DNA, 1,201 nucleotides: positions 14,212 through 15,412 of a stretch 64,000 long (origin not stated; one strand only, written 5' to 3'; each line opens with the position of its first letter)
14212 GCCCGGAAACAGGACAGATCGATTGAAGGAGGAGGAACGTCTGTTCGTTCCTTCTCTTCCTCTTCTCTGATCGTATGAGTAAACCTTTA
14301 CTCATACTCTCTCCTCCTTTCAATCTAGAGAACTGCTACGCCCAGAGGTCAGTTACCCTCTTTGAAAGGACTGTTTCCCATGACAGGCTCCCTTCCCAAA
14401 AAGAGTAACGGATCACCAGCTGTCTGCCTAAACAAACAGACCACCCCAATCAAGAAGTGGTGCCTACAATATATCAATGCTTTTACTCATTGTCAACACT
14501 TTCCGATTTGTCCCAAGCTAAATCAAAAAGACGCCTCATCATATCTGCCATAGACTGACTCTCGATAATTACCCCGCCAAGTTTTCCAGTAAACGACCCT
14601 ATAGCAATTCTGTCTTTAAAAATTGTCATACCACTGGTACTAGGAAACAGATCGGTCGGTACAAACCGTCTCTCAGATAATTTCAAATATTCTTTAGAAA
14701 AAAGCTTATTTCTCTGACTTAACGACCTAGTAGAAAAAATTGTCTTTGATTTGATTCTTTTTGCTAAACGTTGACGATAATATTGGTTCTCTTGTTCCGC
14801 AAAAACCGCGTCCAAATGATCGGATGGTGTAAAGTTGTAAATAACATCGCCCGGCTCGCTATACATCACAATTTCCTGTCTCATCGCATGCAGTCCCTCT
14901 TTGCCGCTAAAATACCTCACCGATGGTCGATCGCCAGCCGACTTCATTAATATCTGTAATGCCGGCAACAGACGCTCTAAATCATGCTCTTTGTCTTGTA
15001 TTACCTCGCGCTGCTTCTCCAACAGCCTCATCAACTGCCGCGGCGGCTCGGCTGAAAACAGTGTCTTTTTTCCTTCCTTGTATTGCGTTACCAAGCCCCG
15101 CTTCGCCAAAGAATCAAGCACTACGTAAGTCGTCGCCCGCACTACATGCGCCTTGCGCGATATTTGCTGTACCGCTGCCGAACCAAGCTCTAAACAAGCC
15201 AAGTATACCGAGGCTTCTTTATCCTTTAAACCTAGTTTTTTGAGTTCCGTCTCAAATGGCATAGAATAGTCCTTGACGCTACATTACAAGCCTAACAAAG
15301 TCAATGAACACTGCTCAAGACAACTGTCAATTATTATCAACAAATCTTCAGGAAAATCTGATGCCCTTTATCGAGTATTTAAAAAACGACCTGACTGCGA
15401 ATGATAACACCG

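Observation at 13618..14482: An 865 nt hairpin-dense non-coding gap in an otherwise tightly packed region is a candidate for one or more structured RNAs (rnpB, ssrA, 6S or novel)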

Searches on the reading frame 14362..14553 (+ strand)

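Call 65: search_protein_families(library=pfam, proteins=[window:14362-14553:+], max_evalue=1)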
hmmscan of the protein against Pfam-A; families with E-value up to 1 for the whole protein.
window:14362-14553:+ (63 aa): 1 family
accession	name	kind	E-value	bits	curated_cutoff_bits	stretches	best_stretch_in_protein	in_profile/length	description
PF10203.14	Pet191_N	-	0.025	15.3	24.4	1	13-45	22-54/67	Cytochrome c oxidase assembly protein PET191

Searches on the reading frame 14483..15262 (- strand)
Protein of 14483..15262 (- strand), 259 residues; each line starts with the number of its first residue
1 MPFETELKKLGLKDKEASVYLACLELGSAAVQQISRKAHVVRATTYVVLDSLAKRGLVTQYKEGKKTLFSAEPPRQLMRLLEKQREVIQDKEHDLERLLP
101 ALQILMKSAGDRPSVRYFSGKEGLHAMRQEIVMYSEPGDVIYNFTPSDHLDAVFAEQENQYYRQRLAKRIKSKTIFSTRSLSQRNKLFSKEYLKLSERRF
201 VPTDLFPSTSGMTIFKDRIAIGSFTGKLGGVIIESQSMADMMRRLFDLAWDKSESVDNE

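Call 13: find_encoding_contigs(protein=window:14483-15262:-, flank=10000, max_places=10)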
Protein window:14483-15262:- (259 aa): 2 contigs read that carry it; 1 place shown.
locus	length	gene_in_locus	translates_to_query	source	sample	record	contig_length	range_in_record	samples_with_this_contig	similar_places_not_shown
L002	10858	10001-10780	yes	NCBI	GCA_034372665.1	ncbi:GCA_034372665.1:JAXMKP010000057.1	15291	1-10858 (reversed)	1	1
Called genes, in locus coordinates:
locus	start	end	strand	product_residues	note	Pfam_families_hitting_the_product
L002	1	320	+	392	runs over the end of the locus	PF07690:MFS_1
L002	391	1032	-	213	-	PF00702:Hydrolase, PF12710:HAD (weak), PF13419:HAD_2, PF13242:Hydrolase_like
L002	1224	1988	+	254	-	PF00142:Fer4_NifH (faint), PF01656:CbiA, PF02374:ArsA_ATPase (weak), PF06564:CBP_BcsQ (weak), PF09140:MipZ (faint), PF10609:ParA, PF13614:AAA_31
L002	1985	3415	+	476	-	PF02195:ParB_N, PF17762:HTH_ParB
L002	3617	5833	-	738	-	PF01751:Toprim, PF01131:Topoisom_bac, PF01396:Zn_ribbon_Top1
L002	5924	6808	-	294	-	PF02481:DNA_processg_A, PF17782:WHD_DprA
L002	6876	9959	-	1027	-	PF02559:CarD_TRCF_RID, PF00270:DEAD, PF04851:ResIII, PF00271:Helicase_C, PF03461:TRCF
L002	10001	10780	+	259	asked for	PF01978:TrmB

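Call 17: find_homologous_proteins(query=window:14483-15262:-, max_evalue=1e-10)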
Query window:14483-15262:- (259 aa): 299 proteins with E <= 1e-10 among 2475 candidates; the best 120 are listed.
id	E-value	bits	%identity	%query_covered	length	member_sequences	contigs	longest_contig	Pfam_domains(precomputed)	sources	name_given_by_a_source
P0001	1.1e-163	560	100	100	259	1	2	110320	PF01978.26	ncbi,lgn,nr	ncbi:MAG: helix-turn-helix domain-containing protein [Candidatus Andersenbacteria bacterium]|nr:heli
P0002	7.8e-129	446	78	100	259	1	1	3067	PF01978.26,PF24033.2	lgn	-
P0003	2.2e-122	425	74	99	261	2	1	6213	PF01978.26,PF24033.2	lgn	-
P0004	3.9e-118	411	72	100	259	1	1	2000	PF01978.26,PF24033.2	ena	-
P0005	1.4e-116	406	72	100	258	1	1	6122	PF01978.26,PF24033.2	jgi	jgi:sugar-specific transcriptional regulator TrmB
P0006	2.8e-115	402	71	99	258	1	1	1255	PF01978.26,PF24033.2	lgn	-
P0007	8.1e-115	400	70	99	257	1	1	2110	PF01978.26,PF24033.2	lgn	-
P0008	8.5e-114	397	71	98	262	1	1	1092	PF01978.26,PF24033.2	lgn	-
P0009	1.0e-112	393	72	98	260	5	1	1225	PF01978.26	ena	-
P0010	1.1e-112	393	70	98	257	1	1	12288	PF01978.26,PF24033.2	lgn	-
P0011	1.8e-112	393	69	100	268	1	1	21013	PF01978.26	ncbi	-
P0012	2.1e-112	392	72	97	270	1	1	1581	PF01978.26,PF24033.2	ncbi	ncbi:MAG: TrmB family transcriptional regulator [Acidobacteriota bacterium]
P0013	1.7e-111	389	71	97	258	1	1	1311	PF01978.26,PF24033.2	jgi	-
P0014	3.7e-111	388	68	100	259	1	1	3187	PF01978.26,PF24033.2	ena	-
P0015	7.9e-111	387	71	100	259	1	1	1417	PF01978.26,PF24033.2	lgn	-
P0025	8.1e-109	381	68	99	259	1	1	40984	PF01978.26,PF24033.2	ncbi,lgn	ncbi:MAG: helix-turn-helix domain-containing protein [Candidatus Andersenbacteria bacterium]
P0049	3.6e-105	369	68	97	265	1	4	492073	PF01978.26,PF24033.2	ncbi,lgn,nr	ncbi:MAG: hypothetical protein HYR90_02420 [Candidatus Andersenbacteria bacterium]|nr:hypothetical p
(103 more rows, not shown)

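Call 18: find_encoding_contigs(protein=P0025, flank=4000, max_places=2)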
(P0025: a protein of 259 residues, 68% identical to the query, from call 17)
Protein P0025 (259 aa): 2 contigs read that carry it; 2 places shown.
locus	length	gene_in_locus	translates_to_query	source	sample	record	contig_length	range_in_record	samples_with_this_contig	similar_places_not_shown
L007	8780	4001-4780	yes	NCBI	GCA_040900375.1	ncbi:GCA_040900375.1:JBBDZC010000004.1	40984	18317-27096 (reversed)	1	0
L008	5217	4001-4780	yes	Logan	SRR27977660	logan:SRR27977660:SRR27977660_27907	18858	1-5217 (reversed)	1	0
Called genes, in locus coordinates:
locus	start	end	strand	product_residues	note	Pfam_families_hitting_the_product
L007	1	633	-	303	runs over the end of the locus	PF02481:DNA_processg_A, PF17782:WHD_DprA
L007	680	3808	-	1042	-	PF17757:UvrB_inter, PF02559:CarD_TRCF_RID, PF00270:DEAD, PF04851:ResIII, PF00271:Helicase_C, PF03461:TRCF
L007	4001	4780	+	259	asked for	PF01978:TrmB, PF24033:DUF7342 (weak)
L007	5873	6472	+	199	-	PF01195:Pept_tRNA_hydro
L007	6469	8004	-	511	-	PF03816:LytR_cpsA_psr, PF13399:LytR_C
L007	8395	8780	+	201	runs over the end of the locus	PF10502:Peptidase_S26, PF00717:Peptidase_S24 (weak)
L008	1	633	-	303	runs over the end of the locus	PF02481:DNA_processg_A, PF17782:WHD_DprA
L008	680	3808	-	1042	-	PF17757:UvrB_inter, PF02559:CarD_TRCF_RID, PF00270:DEAD, PF04851:ResIII, PF00271:Helicase_C, PF03461:TRCF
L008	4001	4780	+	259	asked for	PF01978:TrmB, PF24033:DUF7342 (weak)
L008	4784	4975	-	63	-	-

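Call 19: find_encoding_contigs(protein=P0049, flank=4000, max_places=2)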
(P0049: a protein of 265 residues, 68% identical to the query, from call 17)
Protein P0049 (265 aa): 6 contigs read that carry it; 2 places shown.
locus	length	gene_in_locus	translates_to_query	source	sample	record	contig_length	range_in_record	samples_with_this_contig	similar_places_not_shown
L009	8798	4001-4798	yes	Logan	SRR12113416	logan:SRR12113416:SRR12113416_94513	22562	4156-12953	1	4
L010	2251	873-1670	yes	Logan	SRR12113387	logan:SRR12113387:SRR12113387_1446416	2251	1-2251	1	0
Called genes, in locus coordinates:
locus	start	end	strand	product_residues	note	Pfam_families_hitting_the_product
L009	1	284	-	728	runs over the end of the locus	PF01751:Toprim, PF01131:Topoisom_bac, PF01396:Zn_ribbon_Top1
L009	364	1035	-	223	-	PF02481:DNA_processg_A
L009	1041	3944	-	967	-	PF17757:UvrB_inter, PF02559:CarD_TRCF_RID, PF00270:DEAD, PF04851:ResIII, PF00271:Helicase_C, PF03461:TRCF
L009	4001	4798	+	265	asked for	PF01978:TrmB, PF24033:DUF7342 (weak)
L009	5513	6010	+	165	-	PF01195:Pept_tRNA_hydro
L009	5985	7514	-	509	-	PF03816:LytR_cpsA_psr, PF13399:LytR_C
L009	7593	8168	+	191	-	PF10502:Peptidase_S26, PF00717:Peptidase_S24 (weak)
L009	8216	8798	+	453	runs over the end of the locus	PF13393:tRNA-synt_His, PF00587:tRNA-synt_2b, PF03129:HGTP_anticodon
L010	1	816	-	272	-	?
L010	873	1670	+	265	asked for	PF01978:TrmB, PF24033:DUF7342 (weak)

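Call 20: find_encoding_contigs(protein=P0003, flank=4000, max_places=2)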
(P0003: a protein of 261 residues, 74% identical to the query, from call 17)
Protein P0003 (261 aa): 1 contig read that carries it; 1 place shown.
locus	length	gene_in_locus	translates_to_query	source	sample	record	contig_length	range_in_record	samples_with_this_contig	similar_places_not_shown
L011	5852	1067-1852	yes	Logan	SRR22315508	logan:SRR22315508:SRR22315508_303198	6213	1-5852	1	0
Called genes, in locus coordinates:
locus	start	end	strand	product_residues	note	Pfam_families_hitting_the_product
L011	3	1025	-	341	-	?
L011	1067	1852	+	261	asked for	PF01978:TrmB, PF24033:DUF7342 (weak)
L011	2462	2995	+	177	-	PF01195:Pept_tRNA_hydro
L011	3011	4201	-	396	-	PF03816:LytR_cpsA_psr, PF13399:LytR_C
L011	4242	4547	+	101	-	-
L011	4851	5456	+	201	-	PF10502:Peptidase_S26, PF00717:Peptidase_S24 (weak)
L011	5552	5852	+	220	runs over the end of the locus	?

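Call 25: find_related_loci(query=A3, collection=metagenome_contigs, flank=3000)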
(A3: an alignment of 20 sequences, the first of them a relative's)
Query A3 (259 aa) in metagenome_contigs; peptide patterns used: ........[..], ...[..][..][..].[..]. (x = any residue, [..] = any of these).
197 stretches matched a pattern; 23 encode a relative of the query (tblastn E <= 1e-3); 23 distinct loci.
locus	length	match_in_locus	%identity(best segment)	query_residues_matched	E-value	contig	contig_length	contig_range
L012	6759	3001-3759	70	1-253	3e-119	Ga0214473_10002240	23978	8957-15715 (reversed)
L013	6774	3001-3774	69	1-257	5e-116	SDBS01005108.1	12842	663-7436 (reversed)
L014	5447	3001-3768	69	1-257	5e-116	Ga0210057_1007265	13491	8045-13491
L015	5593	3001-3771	66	1-257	3e-114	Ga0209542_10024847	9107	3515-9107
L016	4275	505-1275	66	1-257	8e-115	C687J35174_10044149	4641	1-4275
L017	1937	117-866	69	1-250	4e-120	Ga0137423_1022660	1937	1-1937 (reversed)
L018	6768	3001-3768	68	1-256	9e-113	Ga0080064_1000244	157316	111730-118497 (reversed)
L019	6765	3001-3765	65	1-253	9e-112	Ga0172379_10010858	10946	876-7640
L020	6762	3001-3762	62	5-258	1e-111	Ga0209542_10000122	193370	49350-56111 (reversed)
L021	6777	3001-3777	62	1-259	1e-110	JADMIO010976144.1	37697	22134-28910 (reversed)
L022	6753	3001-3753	66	1-250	1e-110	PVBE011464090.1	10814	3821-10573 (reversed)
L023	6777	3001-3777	62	1-259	1e-109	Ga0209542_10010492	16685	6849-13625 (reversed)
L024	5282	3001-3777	64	1-259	4e-109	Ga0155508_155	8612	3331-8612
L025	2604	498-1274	64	1-259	3e-113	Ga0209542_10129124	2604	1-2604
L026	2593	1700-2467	63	1-256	3e-113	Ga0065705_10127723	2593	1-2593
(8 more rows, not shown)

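Call 46: find_encoding_contigs(protein=P0002, flank=3000, max_places=2)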
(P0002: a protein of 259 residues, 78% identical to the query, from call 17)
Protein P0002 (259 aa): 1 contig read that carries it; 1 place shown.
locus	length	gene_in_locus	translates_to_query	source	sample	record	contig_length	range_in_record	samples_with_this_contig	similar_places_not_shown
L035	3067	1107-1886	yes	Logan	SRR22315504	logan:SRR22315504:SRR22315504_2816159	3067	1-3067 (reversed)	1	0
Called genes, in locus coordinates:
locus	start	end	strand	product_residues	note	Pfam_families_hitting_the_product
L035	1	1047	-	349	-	?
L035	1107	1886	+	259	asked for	PF01978:TrmB, PF24033:DUF7342 (weak)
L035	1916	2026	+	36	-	-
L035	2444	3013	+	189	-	PF01195:Pept_tRNA_hydro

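Call 47: find_encoding_contigs(protein=P0005, flank=3000, max_places=2)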
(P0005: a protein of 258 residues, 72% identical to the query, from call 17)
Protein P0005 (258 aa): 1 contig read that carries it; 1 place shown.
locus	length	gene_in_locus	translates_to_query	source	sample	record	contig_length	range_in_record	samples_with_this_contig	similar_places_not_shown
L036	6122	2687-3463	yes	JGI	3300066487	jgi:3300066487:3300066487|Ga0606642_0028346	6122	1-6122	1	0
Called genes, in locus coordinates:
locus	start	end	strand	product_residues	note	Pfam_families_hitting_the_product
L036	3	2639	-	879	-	?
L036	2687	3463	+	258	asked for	PF01978:TrmB, PF24033:DUF7342 (weak)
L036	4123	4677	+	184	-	PF01195:Pept_tRNA_hydro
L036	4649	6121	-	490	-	?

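Call 56: find_encoding_contigs(protein=P0010, flank=2500, max_places=1)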
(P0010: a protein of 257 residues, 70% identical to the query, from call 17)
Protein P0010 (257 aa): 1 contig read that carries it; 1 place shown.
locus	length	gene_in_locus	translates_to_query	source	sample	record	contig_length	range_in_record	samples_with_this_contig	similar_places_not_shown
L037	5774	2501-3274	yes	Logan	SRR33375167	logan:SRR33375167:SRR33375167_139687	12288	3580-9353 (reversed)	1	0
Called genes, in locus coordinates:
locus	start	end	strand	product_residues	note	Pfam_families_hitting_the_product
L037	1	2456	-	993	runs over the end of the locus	PF02559:CarD_TRCF_RID, PF00270:DEAD, PF04851:ResIII, PF00271:Helicase_C, PF03461:TRCF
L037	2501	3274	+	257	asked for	PF01978:TrmB, PF24033:DUF7342 (weak)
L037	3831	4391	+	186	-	PF01195:Pept_tRNA_hydro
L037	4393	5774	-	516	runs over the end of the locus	PF03816:LytR_cpsA_psr, PF13399:LytR_C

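Call 57: find_encoding_contigs(protein=P0011, flank=2500, max_places=1)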
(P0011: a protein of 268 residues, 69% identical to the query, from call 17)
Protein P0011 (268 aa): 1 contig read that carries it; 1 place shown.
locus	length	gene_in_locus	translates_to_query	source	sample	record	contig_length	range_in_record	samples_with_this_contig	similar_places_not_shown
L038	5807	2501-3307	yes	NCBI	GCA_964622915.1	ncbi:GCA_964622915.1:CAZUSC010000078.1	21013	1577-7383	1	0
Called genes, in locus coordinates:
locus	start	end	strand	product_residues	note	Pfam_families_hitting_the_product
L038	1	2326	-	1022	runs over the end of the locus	PF17757:UvrB_inter, PF02559:CarD_TRCF_RID, PF00270:DEAD, PF04851:ResIII, PF00271:Helicase_C, PF03461:TRCF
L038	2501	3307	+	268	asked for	PF01978:TrmB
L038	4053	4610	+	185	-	PF01195:Pept_tRNA_hydro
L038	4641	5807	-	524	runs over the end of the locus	PF03816:LytR_cpsA_psr, PF13399:LytR_C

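Call 58: find_encoding_contigs(protein=P0004, flank=2500, max_places=1)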
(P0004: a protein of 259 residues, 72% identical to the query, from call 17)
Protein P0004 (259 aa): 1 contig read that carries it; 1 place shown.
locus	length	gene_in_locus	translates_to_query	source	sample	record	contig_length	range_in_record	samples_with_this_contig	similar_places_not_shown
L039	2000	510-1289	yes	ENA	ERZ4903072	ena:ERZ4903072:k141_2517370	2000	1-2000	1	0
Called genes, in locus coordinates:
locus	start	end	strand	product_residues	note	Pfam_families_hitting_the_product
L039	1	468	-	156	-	?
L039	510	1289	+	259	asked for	PF01978:TrmB, PF24033:DUF7342 (weak)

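Call 66: search_protein_families(library=pfam, proteins=[window:14483-15262:-], max_evalue=0.001)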
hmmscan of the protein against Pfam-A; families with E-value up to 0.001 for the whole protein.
window:14483-15262:- (259 aa): 3 families
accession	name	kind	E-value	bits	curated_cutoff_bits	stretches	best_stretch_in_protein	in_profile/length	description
PF01978.25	TrmB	-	1.2e-14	54.3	25.6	1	7-74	1-67/68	Sugar-specific transcriptional regulator TrmB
PF24033.1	DUF7342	-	3.6e-05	24.2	31.6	1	29-86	18-75/150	Family of unknown function (DUF7342)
PF01047.28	MarR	-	0.00081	19.7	24.6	0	25-62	14-51/59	MarR family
